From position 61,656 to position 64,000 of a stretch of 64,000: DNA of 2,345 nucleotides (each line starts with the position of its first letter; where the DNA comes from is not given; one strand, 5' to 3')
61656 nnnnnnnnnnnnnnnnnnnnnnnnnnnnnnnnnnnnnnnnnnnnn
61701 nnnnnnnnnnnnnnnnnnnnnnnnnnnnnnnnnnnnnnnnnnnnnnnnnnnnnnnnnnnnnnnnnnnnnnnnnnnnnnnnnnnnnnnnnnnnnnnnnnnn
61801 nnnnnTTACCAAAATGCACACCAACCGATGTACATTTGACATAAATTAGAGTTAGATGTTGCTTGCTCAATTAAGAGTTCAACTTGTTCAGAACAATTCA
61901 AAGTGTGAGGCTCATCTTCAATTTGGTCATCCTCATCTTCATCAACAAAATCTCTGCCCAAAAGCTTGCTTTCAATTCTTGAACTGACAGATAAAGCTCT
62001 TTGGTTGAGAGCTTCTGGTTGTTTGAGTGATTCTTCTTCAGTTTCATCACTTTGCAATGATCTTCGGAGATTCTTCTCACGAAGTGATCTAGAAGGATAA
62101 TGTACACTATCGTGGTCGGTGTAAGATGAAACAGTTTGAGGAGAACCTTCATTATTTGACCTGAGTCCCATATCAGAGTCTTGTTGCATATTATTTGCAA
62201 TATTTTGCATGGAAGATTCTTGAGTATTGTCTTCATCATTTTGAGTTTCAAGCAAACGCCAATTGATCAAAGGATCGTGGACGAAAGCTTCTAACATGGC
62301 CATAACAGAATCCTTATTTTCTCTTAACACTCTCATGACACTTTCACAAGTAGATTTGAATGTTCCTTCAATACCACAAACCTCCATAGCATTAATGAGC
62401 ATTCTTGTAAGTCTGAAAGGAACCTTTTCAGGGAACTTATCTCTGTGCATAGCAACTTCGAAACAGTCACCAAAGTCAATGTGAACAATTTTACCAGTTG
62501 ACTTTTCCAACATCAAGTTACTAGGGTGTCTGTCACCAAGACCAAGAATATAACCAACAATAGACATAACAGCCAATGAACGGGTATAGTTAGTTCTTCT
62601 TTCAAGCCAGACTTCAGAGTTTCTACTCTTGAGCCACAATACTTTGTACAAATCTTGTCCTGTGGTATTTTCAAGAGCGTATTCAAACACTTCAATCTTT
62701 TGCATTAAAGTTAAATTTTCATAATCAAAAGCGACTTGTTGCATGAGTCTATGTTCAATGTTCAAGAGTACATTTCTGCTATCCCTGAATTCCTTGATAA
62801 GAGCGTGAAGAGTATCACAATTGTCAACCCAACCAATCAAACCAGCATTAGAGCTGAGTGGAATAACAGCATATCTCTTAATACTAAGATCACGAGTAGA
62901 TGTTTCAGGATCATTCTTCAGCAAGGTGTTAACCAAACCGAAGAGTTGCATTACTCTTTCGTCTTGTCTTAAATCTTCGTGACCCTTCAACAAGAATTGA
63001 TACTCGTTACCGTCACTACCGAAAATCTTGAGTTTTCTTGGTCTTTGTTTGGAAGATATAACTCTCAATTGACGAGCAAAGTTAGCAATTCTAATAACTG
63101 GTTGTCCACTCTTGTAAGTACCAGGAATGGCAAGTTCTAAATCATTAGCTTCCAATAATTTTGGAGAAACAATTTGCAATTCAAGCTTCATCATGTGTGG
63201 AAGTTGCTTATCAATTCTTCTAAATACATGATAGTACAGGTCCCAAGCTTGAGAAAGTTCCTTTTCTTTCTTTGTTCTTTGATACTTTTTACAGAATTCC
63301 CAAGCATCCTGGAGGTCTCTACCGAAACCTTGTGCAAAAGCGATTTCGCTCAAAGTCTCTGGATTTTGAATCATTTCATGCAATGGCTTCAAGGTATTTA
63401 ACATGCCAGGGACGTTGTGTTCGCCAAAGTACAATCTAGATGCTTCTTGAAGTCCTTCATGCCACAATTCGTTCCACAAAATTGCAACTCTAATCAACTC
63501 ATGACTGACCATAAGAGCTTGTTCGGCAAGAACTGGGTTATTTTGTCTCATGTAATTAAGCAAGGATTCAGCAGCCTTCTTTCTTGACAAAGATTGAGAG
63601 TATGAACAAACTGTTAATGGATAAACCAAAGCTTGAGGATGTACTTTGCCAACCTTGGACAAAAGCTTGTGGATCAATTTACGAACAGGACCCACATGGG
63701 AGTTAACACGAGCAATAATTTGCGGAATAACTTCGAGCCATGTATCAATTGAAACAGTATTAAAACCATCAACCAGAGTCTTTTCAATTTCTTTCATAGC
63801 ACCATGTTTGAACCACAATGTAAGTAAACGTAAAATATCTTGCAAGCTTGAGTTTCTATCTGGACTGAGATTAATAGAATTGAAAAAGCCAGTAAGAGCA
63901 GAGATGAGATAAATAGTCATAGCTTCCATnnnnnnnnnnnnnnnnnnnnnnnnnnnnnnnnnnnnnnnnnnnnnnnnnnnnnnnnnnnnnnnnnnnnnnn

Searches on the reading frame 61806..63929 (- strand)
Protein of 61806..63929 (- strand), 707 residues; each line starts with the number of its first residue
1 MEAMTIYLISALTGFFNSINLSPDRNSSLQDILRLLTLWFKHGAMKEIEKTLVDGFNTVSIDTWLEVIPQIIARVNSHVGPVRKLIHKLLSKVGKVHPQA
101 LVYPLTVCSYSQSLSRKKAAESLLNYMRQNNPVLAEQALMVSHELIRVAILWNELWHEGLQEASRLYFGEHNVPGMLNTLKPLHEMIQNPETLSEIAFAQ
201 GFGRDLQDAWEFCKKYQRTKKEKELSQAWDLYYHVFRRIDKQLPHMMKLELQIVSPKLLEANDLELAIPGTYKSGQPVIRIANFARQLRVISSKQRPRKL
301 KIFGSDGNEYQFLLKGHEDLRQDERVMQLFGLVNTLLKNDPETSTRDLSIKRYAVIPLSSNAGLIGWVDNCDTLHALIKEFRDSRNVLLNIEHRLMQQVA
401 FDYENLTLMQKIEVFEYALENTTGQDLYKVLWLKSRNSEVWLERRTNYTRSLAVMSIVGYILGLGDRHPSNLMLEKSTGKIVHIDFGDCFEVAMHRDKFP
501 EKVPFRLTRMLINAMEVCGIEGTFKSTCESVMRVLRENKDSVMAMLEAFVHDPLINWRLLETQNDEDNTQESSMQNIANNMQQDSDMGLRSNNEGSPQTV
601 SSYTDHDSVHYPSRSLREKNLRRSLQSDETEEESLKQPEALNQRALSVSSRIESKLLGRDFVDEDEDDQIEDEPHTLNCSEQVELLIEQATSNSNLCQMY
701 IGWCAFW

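Call 18: search_protein_families(library=pfam, proteins=[window:61806-63929:-], max_evalue=0.00001)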
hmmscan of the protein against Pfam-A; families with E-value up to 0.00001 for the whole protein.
window:61806-63929:- (707 aa): 4 families
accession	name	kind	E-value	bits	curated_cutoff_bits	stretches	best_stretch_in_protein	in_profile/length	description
PF00454.33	PI3_PI4_kinase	-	3.6e-85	286.2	27.1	1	309-558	1-240/241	Phosphatidylinositol 3- and 4-kinase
PF08771.16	FRB_dom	-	6e-43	145.6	24.7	1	144-241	1-99/99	FKBP12-rapamycin binding domain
PF02260.25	FATC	-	3.4e-16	59.1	25.3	1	677-707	2-32/32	FATC domain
PF23593.1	HEAT_ATR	-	7.1e-09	35.9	27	1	49-131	3-85/99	Serine/threonine-protein kinase ATR-like, HEAT repeats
